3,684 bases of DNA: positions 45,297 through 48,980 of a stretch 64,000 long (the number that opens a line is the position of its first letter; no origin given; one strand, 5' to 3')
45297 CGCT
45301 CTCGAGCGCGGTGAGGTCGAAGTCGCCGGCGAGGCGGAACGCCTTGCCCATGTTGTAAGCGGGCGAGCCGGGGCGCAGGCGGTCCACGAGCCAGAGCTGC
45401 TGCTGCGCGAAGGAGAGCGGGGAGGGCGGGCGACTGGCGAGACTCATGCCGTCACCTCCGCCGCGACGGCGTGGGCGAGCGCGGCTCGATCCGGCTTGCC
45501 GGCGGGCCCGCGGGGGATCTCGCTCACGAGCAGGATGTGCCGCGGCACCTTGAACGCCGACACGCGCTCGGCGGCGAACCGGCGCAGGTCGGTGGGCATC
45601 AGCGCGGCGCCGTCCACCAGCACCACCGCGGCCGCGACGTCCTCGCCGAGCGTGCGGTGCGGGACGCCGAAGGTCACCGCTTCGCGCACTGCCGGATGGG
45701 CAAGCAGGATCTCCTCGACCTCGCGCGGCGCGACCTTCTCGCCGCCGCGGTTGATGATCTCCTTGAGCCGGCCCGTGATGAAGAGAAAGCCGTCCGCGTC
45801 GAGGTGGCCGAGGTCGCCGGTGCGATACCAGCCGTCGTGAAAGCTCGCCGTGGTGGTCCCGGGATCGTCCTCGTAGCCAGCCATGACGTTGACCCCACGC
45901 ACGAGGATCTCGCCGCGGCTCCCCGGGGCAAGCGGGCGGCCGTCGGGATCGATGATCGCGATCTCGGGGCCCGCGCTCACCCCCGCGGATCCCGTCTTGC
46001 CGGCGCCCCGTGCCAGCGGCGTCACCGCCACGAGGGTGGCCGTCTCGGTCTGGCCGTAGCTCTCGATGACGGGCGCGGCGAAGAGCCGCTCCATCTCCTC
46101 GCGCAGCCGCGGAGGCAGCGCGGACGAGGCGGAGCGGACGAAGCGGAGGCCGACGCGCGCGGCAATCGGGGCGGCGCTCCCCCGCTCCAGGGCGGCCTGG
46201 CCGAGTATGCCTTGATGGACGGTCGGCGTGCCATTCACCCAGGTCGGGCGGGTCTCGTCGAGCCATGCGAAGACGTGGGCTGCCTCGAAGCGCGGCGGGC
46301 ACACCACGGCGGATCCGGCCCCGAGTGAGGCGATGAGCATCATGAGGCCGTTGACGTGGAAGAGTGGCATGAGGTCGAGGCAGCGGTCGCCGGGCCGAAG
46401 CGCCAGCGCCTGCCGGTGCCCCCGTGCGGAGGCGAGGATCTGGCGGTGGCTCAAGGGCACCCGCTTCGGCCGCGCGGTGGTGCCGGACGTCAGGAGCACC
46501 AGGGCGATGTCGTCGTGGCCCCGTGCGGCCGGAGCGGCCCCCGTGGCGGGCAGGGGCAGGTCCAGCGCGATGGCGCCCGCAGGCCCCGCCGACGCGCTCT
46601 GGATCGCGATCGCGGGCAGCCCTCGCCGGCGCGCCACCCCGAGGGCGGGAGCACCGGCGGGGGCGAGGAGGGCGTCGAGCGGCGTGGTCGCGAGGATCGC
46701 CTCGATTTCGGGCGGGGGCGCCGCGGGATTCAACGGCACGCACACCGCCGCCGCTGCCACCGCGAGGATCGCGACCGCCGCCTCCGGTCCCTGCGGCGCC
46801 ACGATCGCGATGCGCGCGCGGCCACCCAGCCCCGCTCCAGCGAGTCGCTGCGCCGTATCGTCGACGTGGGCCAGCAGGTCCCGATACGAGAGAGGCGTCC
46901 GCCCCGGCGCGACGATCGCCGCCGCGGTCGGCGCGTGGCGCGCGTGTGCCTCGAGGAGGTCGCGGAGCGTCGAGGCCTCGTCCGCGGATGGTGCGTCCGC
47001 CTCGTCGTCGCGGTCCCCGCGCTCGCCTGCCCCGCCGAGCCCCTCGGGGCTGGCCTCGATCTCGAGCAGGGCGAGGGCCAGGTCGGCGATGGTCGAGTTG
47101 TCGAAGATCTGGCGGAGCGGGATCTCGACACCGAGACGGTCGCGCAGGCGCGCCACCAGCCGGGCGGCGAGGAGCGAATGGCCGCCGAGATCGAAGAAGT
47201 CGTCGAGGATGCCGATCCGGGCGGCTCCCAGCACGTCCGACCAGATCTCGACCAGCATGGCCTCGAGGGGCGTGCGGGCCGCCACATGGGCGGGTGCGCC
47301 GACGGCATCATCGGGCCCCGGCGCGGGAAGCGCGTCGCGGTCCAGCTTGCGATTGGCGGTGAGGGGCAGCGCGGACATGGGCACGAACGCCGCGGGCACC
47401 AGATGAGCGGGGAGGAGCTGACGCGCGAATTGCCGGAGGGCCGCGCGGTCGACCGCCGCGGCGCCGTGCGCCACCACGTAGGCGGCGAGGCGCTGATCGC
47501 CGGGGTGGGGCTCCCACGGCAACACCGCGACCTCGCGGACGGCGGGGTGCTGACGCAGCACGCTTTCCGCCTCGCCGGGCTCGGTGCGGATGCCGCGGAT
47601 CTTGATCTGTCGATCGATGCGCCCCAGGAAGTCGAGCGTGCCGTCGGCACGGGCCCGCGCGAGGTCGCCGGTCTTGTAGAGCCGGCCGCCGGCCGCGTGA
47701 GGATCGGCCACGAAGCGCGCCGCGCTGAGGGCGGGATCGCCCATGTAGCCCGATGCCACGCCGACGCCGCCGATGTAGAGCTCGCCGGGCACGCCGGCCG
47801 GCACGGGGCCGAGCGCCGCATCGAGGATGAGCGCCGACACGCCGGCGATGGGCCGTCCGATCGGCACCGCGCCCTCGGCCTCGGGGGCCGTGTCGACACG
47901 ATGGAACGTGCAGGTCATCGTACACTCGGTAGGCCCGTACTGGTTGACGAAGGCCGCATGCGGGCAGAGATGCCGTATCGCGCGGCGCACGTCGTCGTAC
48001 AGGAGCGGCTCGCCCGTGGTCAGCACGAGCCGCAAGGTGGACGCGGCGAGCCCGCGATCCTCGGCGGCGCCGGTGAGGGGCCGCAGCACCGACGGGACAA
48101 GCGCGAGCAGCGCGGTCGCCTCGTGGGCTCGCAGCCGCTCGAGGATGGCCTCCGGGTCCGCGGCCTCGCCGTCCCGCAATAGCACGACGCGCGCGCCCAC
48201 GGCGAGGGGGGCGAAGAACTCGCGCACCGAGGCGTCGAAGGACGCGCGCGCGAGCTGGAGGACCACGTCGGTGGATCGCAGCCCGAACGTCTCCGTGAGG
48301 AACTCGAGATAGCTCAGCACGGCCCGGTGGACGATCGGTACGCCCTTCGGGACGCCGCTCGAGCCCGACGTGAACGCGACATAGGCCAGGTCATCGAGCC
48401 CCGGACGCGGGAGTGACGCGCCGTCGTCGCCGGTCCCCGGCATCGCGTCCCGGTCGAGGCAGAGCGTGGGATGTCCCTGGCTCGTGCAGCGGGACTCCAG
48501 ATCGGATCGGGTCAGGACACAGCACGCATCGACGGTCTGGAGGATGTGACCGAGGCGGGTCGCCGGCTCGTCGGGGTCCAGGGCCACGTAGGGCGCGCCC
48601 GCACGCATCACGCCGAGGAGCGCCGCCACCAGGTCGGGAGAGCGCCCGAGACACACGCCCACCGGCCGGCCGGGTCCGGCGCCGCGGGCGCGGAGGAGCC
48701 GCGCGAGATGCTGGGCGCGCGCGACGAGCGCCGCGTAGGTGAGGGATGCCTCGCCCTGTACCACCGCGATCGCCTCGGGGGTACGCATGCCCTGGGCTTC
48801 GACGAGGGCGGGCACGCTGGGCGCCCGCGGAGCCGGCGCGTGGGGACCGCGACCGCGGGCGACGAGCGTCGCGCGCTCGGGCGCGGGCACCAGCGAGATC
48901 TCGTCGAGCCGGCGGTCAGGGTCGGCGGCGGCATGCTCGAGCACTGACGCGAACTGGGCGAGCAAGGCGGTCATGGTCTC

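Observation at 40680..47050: Two in-line ANL domains of the oxalate/malonate-CoA-ligase (AAE3/MatB-like) type embedded in the NRPS assembly line; one has no carrier domain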

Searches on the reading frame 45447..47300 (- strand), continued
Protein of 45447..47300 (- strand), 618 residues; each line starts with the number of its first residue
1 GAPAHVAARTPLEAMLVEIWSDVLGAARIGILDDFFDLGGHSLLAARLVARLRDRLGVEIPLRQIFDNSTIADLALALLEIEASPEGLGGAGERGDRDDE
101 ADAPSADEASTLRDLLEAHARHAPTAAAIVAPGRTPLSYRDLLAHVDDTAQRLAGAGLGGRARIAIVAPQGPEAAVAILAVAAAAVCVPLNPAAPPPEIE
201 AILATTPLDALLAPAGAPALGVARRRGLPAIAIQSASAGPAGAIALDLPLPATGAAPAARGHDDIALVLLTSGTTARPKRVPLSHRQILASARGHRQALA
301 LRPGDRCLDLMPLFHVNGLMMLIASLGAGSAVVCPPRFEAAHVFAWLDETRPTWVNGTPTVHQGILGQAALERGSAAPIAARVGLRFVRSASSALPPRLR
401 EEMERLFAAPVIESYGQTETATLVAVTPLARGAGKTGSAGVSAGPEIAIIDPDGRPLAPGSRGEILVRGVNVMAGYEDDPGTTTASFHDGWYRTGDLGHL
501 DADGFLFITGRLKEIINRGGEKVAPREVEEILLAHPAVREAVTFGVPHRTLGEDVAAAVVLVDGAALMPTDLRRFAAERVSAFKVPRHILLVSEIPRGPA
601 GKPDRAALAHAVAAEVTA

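Call 51: search_protein_representatives(protein=window:45447-47000:-)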
Query: 518 residues. Proteins with E-value up to 0.001 (for the whole library): 245266; up to 1e-10: 151870; up to 1e-30: 33762. The best 150 are listed.
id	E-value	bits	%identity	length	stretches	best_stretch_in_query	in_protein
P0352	0.0e+00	1709.2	43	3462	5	9-506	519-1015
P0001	1.2e-264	895.2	83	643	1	1-518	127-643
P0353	1.3e-244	829.1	45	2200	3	2-515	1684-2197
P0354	9.1e-196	667.9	43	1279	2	3-512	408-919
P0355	3.9e-193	659.3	40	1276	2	39-509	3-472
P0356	9.4e-176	601.9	28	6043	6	10-509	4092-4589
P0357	2.6e-171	587.3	37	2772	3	10-517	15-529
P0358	3.4e-166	570.4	42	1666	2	4-513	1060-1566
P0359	1.7e-165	568.1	30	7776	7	4-509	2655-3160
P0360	1.2e-164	565.2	36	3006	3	22-511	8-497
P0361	1.1e-162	558.9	39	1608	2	11-512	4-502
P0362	3.5e-158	544.0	42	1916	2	10-511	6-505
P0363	1.2e-157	542.2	39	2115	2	11-512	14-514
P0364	1.3e-156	538.8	38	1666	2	10-512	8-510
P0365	1.6e-156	538.5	40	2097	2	10-511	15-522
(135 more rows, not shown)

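Call 65: search_protein_families(library=pfam, proteins=[L090:3-10802:+, L084:4317-7832:+, P0352], max_evalue=0.00001)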
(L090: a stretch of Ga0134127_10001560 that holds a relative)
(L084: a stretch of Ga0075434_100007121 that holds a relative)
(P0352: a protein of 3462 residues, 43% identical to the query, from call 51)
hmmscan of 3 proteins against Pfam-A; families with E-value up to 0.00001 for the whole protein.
L090:3-10802:+ (3600 aa): 5 families
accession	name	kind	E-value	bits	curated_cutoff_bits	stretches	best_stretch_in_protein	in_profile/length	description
PF00501.34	AMP-binding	-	0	1009.7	29.9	4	2725-3070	1-384/384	AMP-binding enzyme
PF00668.25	Condensation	-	5e-202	672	30.6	2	631-1072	5-454/456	Condensation domain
PF13193.12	AMP-binding_C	-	2.7e-52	176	24.5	4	2138-2213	1-76/76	AMP-binding enzyme C-terminal domain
PF00550.31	PP-binding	-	3.7e-47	158.9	20.8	3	1623-1684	4-67/67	Phosphopantetheine attachment site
PF00975.26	Thioesterase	-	6.8e-18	66.1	26.4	1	3319-3425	2-108/226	Thioesterase domain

L084:4317-7832:+ (1172 aa): 4 families
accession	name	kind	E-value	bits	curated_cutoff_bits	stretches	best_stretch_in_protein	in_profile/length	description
PF00668.25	Condensation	-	4.4e-100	336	30.6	1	10-453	6-455/456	Condensation domain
PF00501.34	AMP-binding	-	3.3e-89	299.8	29.9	1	479-823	3-384/384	AMP-binding enzyme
PF00550.31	PP-binding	-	3.1e-32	111.1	20.8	2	985-1049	1-67/67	Phosphopantetheine attachment site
PF13193.12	AMP-binding_C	-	1.9e-12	48.3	24.5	1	882-956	1-76/76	AMP-binding enzyme C-terminal domain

P0352 (3462 aa): 6 families
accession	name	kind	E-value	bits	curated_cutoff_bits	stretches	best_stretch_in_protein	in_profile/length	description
PF00501.34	AMP-binding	-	0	1217.1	29.9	5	2629-2966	1-384/384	AMP-binding enzyme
PF00668.25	Condensation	-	1.1e-102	344.6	30.6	1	2165-2609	4-455/456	Condensation domain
PF13193.12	AMP-binding_C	-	6.5e-77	254.9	24.5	5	427-502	1-76/76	AMP-binding enzyme C-terminal domain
PF00550.31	PP-binding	-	2.1e-31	108.4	20.8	2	3126-3188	3-67/67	Phosphopantetheine attachment site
PF00975.26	Thioesterase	-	5.9e-19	69.6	26.4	1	3218-3331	15-130/226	Thioesterase domain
PF23562.2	AMP-binding_C_3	-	2.3e-07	31.7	20.8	0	1443-1468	8-34/124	AMP-binding enzyme C-terminal domain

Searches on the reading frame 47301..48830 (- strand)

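Call 7: search_protein_families(library=ncbifam, proteins=[window:47301-48830:-], max_evalue=0.00001)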
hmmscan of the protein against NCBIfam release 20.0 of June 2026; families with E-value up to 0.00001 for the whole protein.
window:47301-48830:- (510 aa): 103 families (the best 25 are shown)
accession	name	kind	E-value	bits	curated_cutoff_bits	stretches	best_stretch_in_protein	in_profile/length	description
TIGR01733.1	AA-adenyl-dom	subfamily_domain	4.3e-124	414.4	317.4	1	31-436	1-409/409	amino acid adenylation domain-containing protein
NF004282.0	PRK05691.1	subfamily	3e-117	391.9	4090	1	5-505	1132-1626/4334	non-ribosomal peptide synthase/polyketide synthase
NF041803.1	NRPS_SolG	exception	1.8e-111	373.5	2200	1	9-505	566-1074/1163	solanimycin non-ribosomal peptide synthetase SolG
NF038078.1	NRPS_MxcG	equivalog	6.6e-98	328.5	2300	1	8-502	460-957/1442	myxochelin non-ribosomal peptide synthetase MxcG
NF007605.2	PRK10252.1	equivalog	2.3e-91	307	2400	1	6-504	456-960/1292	enterobactin non-ribosomal peptide synthetase EntF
NF047350.1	aureusi_NRPS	equivalog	2.6e-78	263.4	2500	1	5-504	1435-1911/2373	aureusimine non-ribosomal peptide synthetase AusA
NF003417.0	PRK04813.1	subfamily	2.5e-64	217.7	476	1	13-501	12-499/505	D-alanine--poly(phosphoribitol) ligase subunit DltA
TIGR01734.1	D-ala-DACP-lig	equivalog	4.3e-62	210.3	559.85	1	13-501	9-498/504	D-alanine--poly(phosphoribitol) ligase subunit DltA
TIGR03098.1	ligase_PEP_1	hypoth_equivalog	3.3e-58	197.4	592.35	2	145-501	162-514/517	acyl-CoA ligase (AMP-forming), exosortase A system-associated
NF004837.0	PRK06187.1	subfamily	2.4e-55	187.8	476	2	141-501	165-518/531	long-chain-fatty-acid--CoA ligase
NF004511.1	PRK05852.1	equivalog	5.8e-54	183.6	650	1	8-501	3-500/505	FadD7 family fatty acid--CoA ligase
NF004822.0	PRK06178.1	equivalog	2.4e-44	151.9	782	2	139-501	206-563/571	acyl-CoA synthetase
TIGR03443.1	alpha_am_amid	equivalog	8.8e-44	149.3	1030.1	1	146-455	415-750/1390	L-aminoadipate-semialdehyde dehydrogenase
TIGR02262.1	benz_CoA_lig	subfamily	5.2e-41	140.9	375.25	1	19-499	20-503/508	benzoate-CoA ligase family protein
NF005858.0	PRK07787.1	subfamily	8.9e-41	139.8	575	1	14-499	11-466/471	acyl-CoA synthetase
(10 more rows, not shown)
